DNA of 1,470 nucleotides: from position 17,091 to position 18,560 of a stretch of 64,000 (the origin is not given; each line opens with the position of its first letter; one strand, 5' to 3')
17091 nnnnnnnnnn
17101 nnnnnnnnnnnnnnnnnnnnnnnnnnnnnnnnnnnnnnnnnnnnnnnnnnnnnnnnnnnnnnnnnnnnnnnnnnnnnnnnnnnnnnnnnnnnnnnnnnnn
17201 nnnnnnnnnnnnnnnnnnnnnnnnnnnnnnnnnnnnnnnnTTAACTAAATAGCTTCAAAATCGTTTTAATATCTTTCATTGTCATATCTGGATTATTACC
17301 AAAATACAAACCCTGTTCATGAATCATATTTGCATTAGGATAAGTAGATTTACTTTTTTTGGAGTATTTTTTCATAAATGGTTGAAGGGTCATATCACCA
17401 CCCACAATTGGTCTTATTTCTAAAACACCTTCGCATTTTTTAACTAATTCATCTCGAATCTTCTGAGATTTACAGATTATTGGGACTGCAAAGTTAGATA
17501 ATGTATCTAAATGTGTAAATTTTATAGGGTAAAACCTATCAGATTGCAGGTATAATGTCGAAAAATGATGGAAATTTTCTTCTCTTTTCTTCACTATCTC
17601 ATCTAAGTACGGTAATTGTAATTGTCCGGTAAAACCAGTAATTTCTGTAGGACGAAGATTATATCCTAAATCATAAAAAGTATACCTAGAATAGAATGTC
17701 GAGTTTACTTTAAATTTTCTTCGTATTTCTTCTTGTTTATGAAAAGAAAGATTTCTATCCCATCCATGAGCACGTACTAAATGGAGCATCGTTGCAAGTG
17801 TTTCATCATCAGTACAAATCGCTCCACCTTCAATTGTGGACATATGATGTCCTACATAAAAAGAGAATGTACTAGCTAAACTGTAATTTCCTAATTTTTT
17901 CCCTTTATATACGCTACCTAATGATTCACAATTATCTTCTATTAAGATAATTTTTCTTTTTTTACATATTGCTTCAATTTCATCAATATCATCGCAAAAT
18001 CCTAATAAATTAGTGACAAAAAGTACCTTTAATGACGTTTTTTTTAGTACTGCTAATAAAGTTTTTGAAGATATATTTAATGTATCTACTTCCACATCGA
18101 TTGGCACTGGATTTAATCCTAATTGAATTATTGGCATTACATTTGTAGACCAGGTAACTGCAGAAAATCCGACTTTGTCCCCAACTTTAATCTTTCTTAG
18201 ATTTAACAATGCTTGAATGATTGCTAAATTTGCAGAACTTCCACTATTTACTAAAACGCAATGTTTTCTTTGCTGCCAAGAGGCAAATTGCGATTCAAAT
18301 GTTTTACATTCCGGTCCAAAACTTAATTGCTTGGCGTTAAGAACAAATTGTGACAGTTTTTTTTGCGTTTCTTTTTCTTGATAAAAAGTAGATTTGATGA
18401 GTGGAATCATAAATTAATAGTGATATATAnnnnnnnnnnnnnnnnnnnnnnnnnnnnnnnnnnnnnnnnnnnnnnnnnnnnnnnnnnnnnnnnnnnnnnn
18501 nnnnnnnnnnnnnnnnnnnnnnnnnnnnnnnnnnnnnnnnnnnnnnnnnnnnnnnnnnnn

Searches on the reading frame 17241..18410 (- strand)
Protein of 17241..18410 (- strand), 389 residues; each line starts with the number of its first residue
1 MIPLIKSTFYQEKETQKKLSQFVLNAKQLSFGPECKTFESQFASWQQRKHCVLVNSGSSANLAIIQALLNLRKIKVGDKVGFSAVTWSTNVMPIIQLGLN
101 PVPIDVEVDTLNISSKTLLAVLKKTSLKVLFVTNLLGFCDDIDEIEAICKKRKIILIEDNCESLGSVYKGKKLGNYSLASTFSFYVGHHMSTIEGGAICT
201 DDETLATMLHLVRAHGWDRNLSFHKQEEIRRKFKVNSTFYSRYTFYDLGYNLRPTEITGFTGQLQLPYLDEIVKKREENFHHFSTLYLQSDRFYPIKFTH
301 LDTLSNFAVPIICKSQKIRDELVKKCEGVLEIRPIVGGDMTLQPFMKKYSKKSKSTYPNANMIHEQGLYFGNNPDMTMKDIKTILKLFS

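Call 4: search_protein_families(library=pfam, proteins=[window:17241-18410:-], max_evalue=0.1)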
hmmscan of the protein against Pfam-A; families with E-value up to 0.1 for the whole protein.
window:17241-18410:- (389 aa): 3 families
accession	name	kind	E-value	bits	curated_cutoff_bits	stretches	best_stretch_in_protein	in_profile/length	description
PF01041.23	DegT_DnrJ_EryC1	-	7.5e-65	219.9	19.8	1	13-386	4-357/360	DegT/DnrJ/EryC1/StrS aminotransferase family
PF01053.26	Cys_Met_Meta_PP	-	2.5e-08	33.3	27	1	4-212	22-225/381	Cys/Met metabolism PLP-dependent enzyme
PF00266.25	Aminotran_5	-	0.0003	20.3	21.5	1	46-165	59-181/371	Aminotransferase class-V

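Call 75: search_protein_families(library=ncbifam, proteins=[window:17241-18410:-], max_evalue=1e-20)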
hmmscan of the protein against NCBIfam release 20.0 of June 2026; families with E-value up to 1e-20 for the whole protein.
window:17241-18410:- (389 aa): 5 families
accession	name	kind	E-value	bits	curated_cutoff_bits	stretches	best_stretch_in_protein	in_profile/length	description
NF011936.0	PRK15407.1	equivalog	1.3e-64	218.6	423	1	27-387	59-431/440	lipopolysaccharide biosynthesis protein RfbH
TIGR03588.1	PseC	equivalog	4.1e-46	157.6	423.5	1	21-384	18-372/380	UDP-4-amino-4,6-dideoxy-N-acetyl-beta-L-altrosamine transaminase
TIGR04181.1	NHT_00031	hypoth_equivalog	1.9e-34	119.1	420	1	30-362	27-348/359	LegC family aminotransferase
NF008658.2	PRK11658.1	equivalog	2.2e-30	105.6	631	1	22-302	22-285/379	UDP-4-amino-4-deoxy-L-arabinose aminotransferase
NF008687.0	PRK11706.1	equivalog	6.2e-25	87.7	375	1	32-287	30-267/375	dTDP-4-amino-4,6-dideoxygalactose transaminase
